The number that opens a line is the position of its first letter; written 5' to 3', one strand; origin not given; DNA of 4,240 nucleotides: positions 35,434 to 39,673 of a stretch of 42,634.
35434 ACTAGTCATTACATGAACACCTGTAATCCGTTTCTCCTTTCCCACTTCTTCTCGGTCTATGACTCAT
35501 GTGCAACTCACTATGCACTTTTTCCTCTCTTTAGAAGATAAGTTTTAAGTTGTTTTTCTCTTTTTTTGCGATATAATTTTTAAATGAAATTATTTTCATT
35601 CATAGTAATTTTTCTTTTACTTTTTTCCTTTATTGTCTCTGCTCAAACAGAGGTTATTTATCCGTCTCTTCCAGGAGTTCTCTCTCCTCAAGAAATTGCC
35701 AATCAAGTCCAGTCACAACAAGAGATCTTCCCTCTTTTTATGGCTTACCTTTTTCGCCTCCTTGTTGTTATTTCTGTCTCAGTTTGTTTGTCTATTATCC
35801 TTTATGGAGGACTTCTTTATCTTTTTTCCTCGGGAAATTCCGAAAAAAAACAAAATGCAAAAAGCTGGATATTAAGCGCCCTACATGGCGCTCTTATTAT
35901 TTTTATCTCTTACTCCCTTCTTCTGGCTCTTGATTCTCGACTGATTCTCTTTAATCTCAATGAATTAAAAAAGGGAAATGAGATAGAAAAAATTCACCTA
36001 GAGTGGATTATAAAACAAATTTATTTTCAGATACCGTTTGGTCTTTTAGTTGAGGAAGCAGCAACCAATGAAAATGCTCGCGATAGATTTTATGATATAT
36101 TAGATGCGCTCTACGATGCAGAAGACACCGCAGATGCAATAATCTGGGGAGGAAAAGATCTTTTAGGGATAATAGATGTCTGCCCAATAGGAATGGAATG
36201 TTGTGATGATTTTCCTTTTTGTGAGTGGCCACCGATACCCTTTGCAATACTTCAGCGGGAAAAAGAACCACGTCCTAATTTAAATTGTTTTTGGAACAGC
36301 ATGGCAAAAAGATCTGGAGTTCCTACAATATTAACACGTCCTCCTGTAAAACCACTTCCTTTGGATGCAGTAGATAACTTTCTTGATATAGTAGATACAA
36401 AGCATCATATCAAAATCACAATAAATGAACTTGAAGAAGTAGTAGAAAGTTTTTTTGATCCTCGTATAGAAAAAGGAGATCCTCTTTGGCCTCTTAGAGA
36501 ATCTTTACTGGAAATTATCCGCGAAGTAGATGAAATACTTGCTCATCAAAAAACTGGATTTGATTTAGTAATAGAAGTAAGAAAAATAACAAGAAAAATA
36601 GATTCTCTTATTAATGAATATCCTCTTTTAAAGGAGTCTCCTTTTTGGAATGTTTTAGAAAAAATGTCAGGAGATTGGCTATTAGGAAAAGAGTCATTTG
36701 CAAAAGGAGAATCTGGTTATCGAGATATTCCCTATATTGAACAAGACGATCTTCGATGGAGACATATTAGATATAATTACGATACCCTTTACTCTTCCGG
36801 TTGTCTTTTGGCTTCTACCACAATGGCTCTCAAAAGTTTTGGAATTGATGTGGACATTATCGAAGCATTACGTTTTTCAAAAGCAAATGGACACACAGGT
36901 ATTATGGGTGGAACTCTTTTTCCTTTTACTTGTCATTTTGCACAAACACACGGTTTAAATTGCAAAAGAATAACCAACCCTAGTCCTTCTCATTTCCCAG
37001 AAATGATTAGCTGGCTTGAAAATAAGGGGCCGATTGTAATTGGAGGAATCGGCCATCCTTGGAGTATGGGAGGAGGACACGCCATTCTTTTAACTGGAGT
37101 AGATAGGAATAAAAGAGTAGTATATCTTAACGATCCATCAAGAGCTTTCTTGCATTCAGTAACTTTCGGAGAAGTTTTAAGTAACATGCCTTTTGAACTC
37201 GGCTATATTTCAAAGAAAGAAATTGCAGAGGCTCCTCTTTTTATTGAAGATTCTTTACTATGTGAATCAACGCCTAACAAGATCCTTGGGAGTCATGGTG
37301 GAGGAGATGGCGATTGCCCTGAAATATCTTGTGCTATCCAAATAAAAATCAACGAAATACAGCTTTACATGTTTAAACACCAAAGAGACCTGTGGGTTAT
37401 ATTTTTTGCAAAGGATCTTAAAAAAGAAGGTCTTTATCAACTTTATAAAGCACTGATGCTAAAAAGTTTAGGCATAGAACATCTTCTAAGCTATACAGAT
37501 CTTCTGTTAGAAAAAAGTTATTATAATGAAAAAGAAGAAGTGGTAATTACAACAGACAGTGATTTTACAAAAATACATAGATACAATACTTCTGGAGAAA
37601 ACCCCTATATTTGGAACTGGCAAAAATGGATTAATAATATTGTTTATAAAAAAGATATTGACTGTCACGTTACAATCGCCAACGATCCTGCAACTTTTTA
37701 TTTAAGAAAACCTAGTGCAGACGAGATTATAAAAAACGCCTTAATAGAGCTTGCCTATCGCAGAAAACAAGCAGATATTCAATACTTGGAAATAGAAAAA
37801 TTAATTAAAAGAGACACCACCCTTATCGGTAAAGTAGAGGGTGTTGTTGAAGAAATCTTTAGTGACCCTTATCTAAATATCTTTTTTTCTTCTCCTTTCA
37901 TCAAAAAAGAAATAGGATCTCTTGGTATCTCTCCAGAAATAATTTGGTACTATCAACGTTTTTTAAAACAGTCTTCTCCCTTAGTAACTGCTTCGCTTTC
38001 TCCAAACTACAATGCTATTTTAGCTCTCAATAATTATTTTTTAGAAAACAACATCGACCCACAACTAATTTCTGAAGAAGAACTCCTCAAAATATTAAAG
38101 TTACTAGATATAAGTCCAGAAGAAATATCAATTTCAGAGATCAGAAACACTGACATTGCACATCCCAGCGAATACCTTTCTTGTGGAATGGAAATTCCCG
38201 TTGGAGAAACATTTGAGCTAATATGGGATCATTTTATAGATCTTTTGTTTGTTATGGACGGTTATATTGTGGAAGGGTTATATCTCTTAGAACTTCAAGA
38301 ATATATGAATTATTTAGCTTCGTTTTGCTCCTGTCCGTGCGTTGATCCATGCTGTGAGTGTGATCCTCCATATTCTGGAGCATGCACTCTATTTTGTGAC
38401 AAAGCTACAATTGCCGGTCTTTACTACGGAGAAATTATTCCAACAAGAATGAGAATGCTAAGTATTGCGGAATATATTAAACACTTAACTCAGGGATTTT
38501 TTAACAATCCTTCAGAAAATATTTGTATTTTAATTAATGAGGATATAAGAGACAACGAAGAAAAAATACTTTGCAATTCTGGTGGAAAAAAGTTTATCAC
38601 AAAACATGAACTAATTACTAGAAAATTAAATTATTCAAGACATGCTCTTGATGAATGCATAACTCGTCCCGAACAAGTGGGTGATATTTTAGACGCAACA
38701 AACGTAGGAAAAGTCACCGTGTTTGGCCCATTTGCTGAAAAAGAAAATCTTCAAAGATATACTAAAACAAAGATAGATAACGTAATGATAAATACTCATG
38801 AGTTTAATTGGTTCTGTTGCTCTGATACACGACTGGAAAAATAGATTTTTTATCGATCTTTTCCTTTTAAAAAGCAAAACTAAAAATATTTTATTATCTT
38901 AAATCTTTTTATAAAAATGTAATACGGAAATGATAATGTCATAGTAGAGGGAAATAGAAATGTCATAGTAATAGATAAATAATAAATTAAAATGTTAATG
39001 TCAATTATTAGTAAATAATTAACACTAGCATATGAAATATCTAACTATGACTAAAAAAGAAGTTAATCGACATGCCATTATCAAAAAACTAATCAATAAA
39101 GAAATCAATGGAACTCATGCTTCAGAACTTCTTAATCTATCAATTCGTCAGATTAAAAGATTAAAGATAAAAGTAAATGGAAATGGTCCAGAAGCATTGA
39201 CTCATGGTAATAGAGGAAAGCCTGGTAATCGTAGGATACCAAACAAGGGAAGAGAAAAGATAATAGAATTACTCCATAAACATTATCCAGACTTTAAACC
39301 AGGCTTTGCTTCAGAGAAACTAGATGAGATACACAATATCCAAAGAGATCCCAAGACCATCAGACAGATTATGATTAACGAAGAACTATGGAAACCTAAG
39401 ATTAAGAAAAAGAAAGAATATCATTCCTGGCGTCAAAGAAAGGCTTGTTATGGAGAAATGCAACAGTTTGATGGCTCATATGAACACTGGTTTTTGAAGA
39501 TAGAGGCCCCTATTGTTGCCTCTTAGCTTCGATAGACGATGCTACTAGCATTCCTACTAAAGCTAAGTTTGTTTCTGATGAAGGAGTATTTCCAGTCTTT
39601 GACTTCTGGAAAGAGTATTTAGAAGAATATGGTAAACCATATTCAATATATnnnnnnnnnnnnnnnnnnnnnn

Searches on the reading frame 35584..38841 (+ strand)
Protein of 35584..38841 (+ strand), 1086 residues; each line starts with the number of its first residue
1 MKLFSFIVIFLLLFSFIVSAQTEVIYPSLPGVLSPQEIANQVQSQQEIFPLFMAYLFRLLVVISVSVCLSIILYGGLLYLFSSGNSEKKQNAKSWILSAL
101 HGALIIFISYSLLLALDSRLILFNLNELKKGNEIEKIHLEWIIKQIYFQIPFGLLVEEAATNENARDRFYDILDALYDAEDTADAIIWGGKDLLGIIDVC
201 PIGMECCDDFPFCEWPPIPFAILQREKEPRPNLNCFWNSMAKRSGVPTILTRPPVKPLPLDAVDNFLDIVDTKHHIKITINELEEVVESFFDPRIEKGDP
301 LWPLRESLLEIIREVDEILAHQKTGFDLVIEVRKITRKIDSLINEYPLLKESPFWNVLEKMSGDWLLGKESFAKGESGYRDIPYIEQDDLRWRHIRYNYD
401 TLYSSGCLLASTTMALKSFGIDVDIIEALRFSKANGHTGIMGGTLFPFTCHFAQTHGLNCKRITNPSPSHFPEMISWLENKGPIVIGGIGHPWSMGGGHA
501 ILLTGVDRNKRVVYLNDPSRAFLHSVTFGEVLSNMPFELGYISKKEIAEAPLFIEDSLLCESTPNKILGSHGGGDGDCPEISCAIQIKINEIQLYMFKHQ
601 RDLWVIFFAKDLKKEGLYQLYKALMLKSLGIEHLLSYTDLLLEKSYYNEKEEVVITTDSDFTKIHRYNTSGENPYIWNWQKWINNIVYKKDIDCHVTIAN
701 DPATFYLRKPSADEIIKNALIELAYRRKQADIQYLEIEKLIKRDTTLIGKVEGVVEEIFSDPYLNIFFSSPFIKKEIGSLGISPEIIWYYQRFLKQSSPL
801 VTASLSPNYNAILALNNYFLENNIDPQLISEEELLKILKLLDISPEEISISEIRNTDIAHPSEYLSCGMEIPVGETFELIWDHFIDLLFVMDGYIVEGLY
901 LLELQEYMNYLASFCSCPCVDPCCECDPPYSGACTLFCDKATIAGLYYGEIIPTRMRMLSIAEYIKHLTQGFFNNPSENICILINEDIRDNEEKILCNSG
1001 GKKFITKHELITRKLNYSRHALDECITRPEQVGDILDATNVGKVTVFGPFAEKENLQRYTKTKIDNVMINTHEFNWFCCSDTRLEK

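Call 5: search_protein_families(library=pfam, proteins=[window:35584-38841:+], max_evalue=0.01)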
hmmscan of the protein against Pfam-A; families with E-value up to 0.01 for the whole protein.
window:35584-38841:+ (1086 aa): 3 families
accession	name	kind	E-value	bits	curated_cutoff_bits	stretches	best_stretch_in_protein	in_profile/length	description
PF13529.12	Peptidase_C39_2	-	1.5e-07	32.5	24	1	381-518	2-142/143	Peptidase_C39 like family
PF12385.14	Peptidase_C70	-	2.9e-06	27.7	19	1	447-526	59-131/141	Papain-like cysteine protease AvrRpt2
PF18895.5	T4SS_pilin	-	7.5e-05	23.2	26.6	1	56-107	12-62/71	Type IV secretion system pilin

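Call 84: search_protein_families(library=ncbifam, proteins=[window:35584-38841:+], max_evalue=0.01)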
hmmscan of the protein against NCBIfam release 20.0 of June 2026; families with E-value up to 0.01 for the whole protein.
window:35584-38841:+ (1086 aa): 0 families

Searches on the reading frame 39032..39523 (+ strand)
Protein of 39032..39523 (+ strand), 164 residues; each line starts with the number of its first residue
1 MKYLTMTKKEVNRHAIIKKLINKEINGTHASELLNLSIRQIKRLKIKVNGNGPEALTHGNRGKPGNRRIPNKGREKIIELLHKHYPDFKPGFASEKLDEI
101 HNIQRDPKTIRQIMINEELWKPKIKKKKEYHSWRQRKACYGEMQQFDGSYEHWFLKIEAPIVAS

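Call 14: search_protein_families(library=pfam, proteins=[window:39032-39523:+], max_evalue=0.001)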
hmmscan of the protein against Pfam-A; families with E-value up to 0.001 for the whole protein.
window:39032-39523:+ (164 aa): 1 family
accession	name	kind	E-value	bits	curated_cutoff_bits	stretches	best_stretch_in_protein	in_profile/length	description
PF13518.12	HTH_28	-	0.00015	22.2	25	1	15-64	4-51/52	Helix-turn-helix domain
